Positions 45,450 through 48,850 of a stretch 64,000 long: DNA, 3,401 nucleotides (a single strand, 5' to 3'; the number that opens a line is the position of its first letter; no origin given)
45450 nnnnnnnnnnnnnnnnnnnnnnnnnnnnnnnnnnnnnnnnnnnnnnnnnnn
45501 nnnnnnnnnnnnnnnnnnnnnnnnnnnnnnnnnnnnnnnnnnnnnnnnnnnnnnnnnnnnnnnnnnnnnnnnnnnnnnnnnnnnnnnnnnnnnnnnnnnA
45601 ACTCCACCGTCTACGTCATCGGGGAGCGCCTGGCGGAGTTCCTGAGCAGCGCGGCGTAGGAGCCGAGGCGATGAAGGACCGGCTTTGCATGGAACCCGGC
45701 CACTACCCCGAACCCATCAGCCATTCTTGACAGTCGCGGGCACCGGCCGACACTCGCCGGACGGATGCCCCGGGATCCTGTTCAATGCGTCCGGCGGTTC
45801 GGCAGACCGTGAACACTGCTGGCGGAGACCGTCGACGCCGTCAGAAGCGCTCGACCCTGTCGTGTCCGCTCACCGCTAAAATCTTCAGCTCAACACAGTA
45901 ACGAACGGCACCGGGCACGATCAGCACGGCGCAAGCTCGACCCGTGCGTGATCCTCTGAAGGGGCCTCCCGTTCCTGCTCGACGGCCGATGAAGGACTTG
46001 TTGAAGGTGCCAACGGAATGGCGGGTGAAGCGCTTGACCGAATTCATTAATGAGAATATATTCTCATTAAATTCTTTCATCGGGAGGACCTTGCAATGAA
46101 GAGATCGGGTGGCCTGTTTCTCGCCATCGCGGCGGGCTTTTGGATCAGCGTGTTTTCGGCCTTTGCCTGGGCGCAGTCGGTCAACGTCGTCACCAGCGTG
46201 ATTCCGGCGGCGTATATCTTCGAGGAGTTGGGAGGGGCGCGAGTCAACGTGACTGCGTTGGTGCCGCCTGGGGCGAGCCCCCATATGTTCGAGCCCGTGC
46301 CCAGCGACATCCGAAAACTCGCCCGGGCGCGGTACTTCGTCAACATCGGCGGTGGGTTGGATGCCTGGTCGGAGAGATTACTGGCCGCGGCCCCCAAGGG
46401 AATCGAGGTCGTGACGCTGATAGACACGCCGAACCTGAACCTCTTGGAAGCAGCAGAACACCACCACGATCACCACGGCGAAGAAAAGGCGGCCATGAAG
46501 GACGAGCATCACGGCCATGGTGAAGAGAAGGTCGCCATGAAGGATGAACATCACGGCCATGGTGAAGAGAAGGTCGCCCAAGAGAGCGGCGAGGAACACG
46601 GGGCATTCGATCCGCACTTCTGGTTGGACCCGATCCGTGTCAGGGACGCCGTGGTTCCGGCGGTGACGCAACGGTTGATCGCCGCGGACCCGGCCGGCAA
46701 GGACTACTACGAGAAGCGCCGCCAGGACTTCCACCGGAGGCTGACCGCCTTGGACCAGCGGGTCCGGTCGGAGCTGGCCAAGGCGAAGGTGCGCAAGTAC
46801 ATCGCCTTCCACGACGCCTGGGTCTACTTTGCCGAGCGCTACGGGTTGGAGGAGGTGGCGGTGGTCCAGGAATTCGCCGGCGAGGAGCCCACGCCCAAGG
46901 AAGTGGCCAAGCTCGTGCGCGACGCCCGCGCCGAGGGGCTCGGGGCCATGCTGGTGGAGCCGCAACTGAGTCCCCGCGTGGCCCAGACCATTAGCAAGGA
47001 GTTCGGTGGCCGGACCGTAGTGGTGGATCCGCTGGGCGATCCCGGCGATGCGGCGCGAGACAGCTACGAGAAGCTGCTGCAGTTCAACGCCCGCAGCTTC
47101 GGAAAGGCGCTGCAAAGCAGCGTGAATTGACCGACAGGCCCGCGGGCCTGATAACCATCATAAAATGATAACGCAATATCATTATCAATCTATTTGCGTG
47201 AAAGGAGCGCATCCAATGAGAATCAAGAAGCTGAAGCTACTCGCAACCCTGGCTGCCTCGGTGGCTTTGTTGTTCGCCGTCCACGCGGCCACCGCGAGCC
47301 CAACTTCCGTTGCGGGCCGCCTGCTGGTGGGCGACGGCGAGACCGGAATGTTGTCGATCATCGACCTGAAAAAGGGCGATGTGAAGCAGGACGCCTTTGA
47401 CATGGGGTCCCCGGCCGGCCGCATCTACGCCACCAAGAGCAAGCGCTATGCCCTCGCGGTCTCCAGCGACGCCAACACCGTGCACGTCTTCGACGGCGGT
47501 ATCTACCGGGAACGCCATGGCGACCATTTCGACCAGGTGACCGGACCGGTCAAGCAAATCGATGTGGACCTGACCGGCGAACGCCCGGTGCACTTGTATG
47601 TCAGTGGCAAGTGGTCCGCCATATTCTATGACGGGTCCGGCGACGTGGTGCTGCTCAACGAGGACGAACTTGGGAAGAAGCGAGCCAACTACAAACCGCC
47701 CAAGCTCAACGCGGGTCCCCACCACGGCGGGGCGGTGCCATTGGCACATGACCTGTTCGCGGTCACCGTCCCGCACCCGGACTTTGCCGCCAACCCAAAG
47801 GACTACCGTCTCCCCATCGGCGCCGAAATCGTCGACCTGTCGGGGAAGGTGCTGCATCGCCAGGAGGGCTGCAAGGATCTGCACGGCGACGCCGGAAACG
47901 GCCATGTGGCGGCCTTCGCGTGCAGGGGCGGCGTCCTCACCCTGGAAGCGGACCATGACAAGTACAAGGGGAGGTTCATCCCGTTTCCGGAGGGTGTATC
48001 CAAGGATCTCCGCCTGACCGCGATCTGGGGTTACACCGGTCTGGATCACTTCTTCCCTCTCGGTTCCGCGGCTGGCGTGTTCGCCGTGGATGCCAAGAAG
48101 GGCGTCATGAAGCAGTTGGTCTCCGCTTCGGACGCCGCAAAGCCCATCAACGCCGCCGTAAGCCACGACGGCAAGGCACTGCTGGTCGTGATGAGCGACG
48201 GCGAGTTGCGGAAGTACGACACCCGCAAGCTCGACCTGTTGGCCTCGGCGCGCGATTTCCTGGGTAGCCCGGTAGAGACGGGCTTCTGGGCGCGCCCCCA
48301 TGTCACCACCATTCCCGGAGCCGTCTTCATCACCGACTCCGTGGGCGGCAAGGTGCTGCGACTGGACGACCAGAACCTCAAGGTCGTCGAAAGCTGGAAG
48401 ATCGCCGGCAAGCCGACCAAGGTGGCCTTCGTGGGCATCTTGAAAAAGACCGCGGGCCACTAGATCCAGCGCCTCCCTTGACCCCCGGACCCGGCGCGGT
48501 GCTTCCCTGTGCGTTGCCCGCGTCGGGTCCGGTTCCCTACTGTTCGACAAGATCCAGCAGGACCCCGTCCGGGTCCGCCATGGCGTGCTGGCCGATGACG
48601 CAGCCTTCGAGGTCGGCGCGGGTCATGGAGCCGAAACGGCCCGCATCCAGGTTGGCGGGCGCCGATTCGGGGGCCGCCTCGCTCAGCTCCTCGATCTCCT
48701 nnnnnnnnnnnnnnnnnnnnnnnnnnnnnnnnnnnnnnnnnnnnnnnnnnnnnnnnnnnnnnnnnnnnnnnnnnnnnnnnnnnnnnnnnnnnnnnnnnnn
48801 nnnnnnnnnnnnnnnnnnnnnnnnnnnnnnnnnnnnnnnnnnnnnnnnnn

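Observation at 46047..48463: Zur-box-controlled znuA with a triplicated His-rich repeat, followed by a secreted His-rich propeller-like protein and no znuBC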

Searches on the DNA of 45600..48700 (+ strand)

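Call 69: search_rna_families(source=window, start=45600, end=48700, threshold=evalue, max_evalue=0.1)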
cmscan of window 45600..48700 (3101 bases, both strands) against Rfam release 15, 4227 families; matches with E-value up to 0.1: 0.
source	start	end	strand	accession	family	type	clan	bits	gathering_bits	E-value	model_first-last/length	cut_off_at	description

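Call 70: search_rna_families(source=L023, start=8650, end=9300, threshold=evalue, max_evalue=0.1)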
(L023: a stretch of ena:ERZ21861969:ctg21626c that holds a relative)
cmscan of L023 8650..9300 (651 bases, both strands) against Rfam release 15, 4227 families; matches with E-value up to 0.1: 0.
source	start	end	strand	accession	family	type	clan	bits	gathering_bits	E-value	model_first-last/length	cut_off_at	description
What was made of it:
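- Tried and rejected: Rfam on the locus and on the long leader upstream of aztA in L023: no match (calls 69, 70).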
